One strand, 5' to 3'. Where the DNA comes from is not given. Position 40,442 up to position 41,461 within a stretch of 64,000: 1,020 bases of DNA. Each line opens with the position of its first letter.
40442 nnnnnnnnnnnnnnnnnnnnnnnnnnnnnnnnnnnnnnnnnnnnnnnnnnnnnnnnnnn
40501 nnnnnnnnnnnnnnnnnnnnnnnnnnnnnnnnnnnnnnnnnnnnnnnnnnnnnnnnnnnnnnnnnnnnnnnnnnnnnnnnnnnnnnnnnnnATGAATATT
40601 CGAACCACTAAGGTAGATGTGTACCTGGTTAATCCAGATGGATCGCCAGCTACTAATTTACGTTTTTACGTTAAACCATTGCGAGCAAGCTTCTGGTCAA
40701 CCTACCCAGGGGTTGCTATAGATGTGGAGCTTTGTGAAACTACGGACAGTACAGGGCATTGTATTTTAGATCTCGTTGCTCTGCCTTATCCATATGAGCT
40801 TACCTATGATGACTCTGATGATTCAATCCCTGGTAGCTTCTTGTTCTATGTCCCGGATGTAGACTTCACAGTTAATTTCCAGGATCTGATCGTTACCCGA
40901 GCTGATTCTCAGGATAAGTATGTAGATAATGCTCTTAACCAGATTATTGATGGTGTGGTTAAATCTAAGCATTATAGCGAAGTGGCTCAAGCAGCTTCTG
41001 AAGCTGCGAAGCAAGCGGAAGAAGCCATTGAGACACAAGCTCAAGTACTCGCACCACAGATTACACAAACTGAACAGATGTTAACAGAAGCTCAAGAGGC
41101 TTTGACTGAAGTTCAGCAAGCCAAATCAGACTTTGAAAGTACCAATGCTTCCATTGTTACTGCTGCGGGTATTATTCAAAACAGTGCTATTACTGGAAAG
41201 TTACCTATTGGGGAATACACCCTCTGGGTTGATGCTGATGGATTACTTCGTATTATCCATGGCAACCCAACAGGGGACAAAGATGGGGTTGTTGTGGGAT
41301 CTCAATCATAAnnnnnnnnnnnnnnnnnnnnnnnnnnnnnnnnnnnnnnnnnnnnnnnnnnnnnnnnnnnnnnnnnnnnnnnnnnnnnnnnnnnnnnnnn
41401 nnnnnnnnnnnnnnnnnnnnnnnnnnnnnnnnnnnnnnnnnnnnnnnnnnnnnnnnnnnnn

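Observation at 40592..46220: Self-contained plus-strand host-interaction island inside the minus-strand replication module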

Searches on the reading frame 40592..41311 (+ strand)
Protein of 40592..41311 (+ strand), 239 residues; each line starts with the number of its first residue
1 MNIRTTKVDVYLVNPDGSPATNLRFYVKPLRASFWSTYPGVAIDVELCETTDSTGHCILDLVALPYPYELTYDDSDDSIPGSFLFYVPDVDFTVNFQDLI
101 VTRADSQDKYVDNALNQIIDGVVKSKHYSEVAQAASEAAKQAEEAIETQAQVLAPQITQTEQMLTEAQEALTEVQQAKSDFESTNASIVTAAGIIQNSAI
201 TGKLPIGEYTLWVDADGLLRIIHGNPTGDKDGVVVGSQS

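Call 12: search_protein_families(library=pfam, proteins=[window:40592-41311:+], max_evalue=0.01)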
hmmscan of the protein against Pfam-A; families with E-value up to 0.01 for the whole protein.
window:40592-41311:+ (239 aa): 1 family
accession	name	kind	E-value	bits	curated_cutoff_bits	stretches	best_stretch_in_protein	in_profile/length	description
PF08543.17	Phos_pyr_kin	-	0.0087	15.9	27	0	114-193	86-163/246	Phosphomethylpyrimidine kinase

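Call 13: search_protein_families(library=phrogs, proteins=[window:40592-41311:+], max_evalue=0.001)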
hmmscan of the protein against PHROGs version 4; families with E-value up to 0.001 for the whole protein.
window:40592-41311:+ (239 aa): 2 families
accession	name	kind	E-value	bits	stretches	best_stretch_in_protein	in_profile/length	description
phrog_20500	-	tail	5.2e-34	118.1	1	5-199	2-186/1365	tail protein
phrog_7697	-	tail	1.2e-12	48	1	5-191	2-198/1090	tail fiber protein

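Call 16: search_dna_similar(query=window:40592-41311:+, collection=phages, mode=protein, max_rows=60, rows=spread, max_evalue=0.001)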
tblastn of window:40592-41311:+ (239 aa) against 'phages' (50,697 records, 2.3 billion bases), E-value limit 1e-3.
Records with a match: 121; places in all: 121; records where one place covers at least 80% of the query: 32.
Best place of each record, by identity: 80-90% 1; 60-80% 1; <60% 119.
By first word of the organism name: Pseudomonas 84; Klebsiella 14; Pectobacterium 14; Kosakonia 2; Enterobacter 2; Photobacterium 2; Erwinia 1; Escherichia 1; Vectrevirus 1.
By host as written in the record: Pseudomonas aeruginosa 35; Pseudomonas aeruginosa ATCC 27853 12; Pseudomonas aeruginosa PAO1 10; - 7; Pseudomonas sp. 4; Klebsiella pneumoniae 3; Pectobacterium atrosepticum F41 3; Pectobacterium atrosepticum DSM 30186 3; and 28 more.
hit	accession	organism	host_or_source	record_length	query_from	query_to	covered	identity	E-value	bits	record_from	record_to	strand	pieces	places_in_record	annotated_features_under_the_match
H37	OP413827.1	Klebsiella phage pKP-BM327-1.2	Klebsiella pneumoniae BM327-1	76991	1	239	100%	86.3%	9e-121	383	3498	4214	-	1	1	hypothetical protein (x2)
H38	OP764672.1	Klebsiella phage VB_KpP_HS106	Klebsiella pneumoniae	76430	4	239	99%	45.0%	7e-50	180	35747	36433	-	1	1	hypothetical protein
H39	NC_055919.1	Klebsiella phage vB_KpnP_P184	Klebsiella pneumoniae 184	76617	4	239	99%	45.0%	1e-49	179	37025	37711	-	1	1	tail protein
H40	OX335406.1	Klebsiella phage cp20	Sewage and Seine river water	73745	4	239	99%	45.0%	2e-49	178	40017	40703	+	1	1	record has no annotation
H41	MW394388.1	Klebsiella phage vB_KpP_FBKp27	Klebsiella pneumoniae L923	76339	4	239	99%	44.5%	4e-49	177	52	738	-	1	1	hypothetical protein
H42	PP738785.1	Klebsiella phage vB_KpnP_Tribble_ER49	Klebsiella pneumoniae KPPR1 (ATCC 43816)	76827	4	239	99%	44.5%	4e-49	177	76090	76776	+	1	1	tail protein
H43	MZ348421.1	Kosakonia phage Kc283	Kosakonia cowanii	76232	5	239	98%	43.4%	6e-44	163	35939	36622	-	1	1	intradiol dioxygenase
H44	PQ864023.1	Enterobacter phage vB_Ecl_SABI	Enterobacter cloacae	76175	5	239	98%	42.1%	4e-44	163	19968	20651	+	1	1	hypothetical protein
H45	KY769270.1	Pectobacterium phage phiA41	Pectobacterium wasabiae SCC3193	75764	5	239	98%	41.8%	1e-41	156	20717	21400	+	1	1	hypothetical protein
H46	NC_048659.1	Pectobacterium phage phiA41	Pectobacterium wasabiae SCC3193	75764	5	239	98%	41.8%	1e-41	156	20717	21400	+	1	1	tail protein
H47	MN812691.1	Pectobacterium phage Horatius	Dickeya solani F155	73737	5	239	98%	41.8%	4e-41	155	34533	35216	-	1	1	tail fiber protein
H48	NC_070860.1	Pectobacterium phage Possum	Pectobacterium atrosepticum F41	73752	5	239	98%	41.8%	4e-41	155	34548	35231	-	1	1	tail protein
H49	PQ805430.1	Escherichia phage EK8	Escherichia coli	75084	5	239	98%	40.9%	1e-40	153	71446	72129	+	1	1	none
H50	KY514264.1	Pectobacterium phage vB_PatP_CB1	Pectobacterium atrosepticum DSM 18077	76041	5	239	98%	40.4%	4e-42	157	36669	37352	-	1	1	structural protein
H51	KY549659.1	Pectobacterium phage vB_PatP_CB4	Pectobacterium atrosepticum DSM 30186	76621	5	239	98%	40.0%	1e-41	156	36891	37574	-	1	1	tail fiber protein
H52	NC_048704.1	Pectobacterium phage Nepra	Pectobacterium atrosepticum DSM18077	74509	5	239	98%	39.1%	5e-38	145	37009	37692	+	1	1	tail protein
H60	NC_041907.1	Pseudomonas phage PA26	Pseudomonas aeruginosa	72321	5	127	51%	34.3%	1e-6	54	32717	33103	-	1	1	tail fiber protein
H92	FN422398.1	Pseudomonas phage LUZ7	Pseudomonas aeruginosa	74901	5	127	51%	29.7%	2e-4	48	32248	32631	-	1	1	hypothetical protein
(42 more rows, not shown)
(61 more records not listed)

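Call 17: get_annotated_region(hit=H52, flank=10000)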
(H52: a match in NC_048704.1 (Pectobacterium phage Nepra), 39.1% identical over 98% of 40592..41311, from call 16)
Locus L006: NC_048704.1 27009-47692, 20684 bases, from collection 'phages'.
description: Pectobacterium phage Nepra, complete genome.
organism: Pectobacterium phage Nepra (NCBI taxid 2163635)
taxonomy: Viruses; Duplodnaviria; Heunggongvirae; Uroviricota; Caudoviricetes; Schitoviridae; Cbunavirus; Cbunavirus nepra
host: Pectobacterium atrosepticum DSM18077; source: potato tuber (cultivar Folva); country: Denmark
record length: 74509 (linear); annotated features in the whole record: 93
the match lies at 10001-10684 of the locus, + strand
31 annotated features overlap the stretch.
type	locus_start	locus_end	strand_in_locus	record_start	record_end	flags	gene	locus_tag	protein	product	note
CDS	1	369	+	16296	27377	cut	-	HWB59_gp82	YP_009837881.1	virion RNA polymerase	-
CDS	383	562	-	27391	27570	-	-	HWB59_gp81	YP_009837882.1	membrane protein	-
CDS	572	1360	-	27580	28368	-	-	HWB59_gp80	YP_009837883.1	hypothetical protein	-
CDS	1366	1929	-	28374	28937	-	-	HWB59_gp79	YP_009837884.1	putative holliday junction resolvase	-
CDS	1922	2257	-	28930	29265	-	-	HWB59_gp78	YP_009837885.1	Mu Gam-like end protection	-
CDS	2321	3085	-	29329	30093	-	-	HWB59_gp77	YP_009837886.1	single strand DNA binding protein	-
CDS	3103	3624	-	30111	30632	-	-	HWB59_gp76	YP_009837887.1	HNH endonuclease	-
CDS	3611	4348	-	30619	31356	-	-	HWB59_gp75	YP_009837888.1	AAA domain protein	-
CDS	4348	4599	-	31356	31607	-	-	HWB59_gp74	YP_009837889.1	hypothetical protein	-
CDS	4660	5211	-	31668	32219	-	-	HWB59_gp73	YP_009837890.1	RyR domain-containing protein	-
CDS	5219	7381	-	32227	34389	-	-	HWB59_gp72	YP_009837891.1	DNA primase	-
CDS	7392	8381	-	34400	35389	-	-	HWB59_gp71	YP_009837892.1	exonuclease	-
CDS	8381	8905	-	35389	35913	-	-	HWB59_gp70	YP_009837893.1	3'-phosphatase 5'-polynucleotide kinase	-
CDS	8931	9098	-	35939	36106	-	-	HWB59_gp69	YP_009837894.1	hypothetical protein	-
CDS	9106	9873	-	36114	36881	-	-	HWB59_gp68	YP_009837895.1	thymidylate synthase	-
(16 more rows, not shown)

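Call 18: get_annotated_region(hit=H60, flank=10000)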
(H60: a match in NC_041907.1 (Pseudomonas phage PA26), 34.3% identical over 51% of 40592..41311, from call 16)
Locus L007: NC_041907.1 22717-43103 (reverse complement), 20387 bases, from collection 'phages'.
description: Pseudomonas phage PA26, complete genome.
organism: Pseudomonas phage PA26 (NCBI taxid 1204542)
taxonomy: Viruses; Duplodnaviria; Heunggongvirae; Uroviricota; Caudoviricetes; Schitoviridae; Migulavirinae; Litunavirus; Litunavirus PA26
host: Pseudomonas aeruginosa; source: reservoir water; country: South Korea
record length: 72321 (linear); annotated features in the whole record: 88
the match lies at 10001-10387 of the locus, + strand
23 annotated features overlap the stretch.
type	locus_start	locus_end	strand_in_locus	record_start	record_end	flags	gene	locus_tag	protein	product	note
CDS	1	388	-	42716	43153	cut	-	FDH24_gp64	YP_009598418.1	hypothetical protein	-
CDS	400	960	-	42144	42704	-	-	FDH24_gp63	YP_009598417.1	hypothetical protein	N4 gp46-like protein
CDS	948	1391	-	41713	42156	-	-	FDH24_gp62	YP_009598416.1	hypothetical protein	N4 gp48-like protein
CDS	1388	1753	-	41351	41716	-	-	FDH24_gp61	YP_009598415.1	hypothetical protein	-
CDS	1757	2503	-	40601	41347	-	-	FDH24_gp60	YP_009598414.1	single strand DNA binding protein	N4 gp45-like protein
CDS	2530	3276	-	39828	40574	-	-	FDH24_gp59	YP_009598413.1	Sak4-like ssDNA annealing protein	N4 gp44-like protein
CDS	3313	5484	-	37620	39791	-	-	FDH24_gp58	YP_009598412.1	DNA primase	N4 gp43-like protein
CDS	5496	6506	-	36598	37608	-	-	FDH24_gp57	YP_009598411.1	exonuclease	N4 gp42-like protein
CDS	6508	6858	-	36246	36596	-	-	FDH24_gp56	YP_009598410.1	hypothetical protein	-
CDS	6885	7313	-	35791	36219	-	-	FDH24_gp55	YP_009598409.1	hypothetical protein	-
CDS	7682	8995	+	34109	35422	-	-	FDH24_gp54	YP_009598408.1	tail fiber protein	-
CDS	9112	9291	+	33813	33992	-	-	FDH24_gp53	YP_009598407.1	hypothetical protein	-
CDS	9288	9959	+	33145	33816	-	-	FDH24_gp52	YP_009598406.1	hypothetical protein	-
CDS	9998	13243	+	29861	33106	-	-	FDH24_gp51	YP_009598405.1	tail fiber protein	-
CDS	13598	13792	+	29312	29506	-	-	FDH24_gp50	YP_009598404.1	hypothetical protein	-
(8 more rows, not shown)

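Call 19: get_annotated_region(hit=H92, flank=10000)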
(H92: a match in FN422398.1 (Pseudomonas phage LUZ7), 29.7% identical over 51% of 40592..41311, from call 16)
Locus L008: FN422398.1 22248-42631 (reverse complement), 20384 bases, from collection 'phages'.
description: Pseudomonas phage LUZ7 complete genome.
organism: Pseudomonas phage LUZ7 (NCBI taxid 655097)
taxonomy: Viruses; Duplodnaviria; Heunggongvirae; Uroviricota; Caudoviricetes; Schitoviridae; Migulavirinae; Luzseptimavirus; Luzseptimavirus LUZ7
host: Pseudomonas aeruginosa; source: Hospital waste sample; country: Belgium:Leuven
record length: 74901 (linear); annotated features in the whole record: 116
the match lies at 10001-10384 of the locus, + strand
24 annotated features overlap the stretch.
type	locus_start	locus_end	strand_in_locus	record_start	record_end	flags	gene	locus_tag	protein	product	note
CDS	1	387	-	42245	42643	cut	-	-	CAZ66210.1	hypothetical protein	ORF69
CDS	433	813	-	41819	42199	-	-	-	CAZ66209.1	hypothetical protein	ORF68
CDS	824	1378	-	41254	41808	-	-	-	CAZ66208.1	N4 gp46-like protein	-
CDS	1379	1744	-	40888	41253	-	-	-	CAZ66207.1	hypothetical protein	ORF66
CDS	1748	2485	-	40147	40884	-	-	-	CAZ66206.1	N4 gp45-like protein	Putative ssb-like protein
CDS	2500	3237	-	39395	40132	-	-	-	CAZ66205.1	N4 gp44-like protein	-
CDS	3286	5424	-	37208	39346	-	-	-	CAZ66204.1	N4 gp43-like protein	-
CDS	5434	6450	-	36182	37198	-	-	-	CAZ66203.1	N4 gp42-like protein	-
CDS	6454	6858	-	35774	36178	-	-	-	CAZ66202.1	hypothetical protein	ORF61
CDS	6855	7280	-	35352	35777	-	-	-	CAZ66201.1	hypothetical protein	ORF60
CDS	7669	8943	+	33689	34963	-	-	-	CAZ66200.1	hypothetical protein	ORF59; Putative role in phage attachment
CDS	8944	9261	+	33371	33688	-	-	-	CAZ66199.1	hypothetical protein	ORF58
CDS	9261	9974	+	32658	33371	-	-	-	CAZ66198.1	hypothetical protein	ORF57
CDS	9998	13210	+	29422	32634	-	-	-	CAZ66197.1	hypothetical protein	ORF56; Putative tail fiber protein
CDS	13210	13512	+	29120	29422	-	-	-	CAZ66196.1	hypothetical protein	ORF55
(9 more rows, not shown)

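Call 27: get_annotated_region(hit=H37, flank=8000)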
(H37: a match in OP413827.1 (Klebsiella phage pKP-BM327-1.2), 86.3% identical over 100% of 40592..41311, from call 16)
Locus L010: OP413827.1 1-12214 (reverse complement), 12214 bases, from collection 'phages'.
description: Klebsiella phage pKP-BM327-1.2, complete genome.
organism: Klebsiella phage pKP-BM327-1.2 (NCBI taxid 2984977)
taxonomy: Viruses; Duplodnaviria; Heunggongvirae; Uroviricota; Caudoviricetes; Schitoviridae; Efbeekayvirus
host: Klebsiella pneumoniae BM327-1; source: human waste; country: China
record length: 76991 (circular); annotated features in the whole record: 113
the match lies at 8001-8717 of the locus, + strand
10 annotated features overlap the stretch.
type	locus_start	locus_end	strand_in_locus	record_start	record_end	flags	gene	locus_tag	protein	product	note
CDS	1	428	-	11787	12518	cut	-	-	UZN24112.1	hypothetical protein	rasttk_feature_annotation_tool=annotate_proteins_km er_v2; rasttk_feature_creation_tool=/opt/patric-common/ ...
CDS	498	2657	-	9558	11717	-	-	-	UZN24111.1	DNA primase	rasttk_feature_annotation_tool=annotate_proteins_km er_v2; rasttk_feature_creation_tool=/opt/patric-common/ ...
CDS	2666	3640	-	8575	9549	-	-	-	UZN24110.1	hypothetical protein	rasttk_feature_annotation_tool=annotate_proteins_km er_v2; rasttk_feature_creation_tool=/opt/patric-common/ ...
CDS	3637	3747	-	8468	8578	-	-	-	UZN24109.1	hypothetical protein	rasttk_feature_annotation_tool=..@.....; rasttk_feature_creation_tool=/opt/patric-common/ runtime/bin/phanotate version ...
CDS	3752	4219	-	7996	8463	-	-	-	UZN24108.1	hypothetical protein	rasttk_feature_annotation_tool=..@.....; rasttk_feature_creation_tool=/opt/patric-common/ runtime/bin/phanotate version ...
CDS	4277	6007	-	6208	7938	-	-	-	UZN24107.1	hypothetical protein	rasttk_feature_annotation_tool=annotate_proteins_km er_v2; rasttk_feature_creation_tool=/opt/patric-common/ ...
CDS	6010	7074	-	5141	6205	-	-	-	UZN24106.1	hypothetical protein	rasttk_feature_annotation_tool=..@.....; rasttk_feature_creation_tool=/opt/patric-common/ runtime/bin/phanotate version ...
CDS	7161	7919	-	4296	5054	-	-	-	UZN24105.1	thymidylate synthase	rasttk_feature_annotation_tool=annotate_proteins_km er_v2; rasttk_feature_creation_tool=/opt/patric-common/ ...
CDS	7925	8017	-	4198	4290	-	-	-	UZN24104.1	hypothetical protein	rasttk_feature_annotation_tool=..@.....; rasttk_feature_creation_tool=/opt/patric-common/ runtime/bin/phanotate version ...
CDS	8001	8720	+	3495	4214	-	-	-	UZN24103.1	hypothetical protein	rasttk_feature_annotation_tool=annotate_proteins_km er_v2; rasttk_feature_creation_tool=/opt/patric-common/ ...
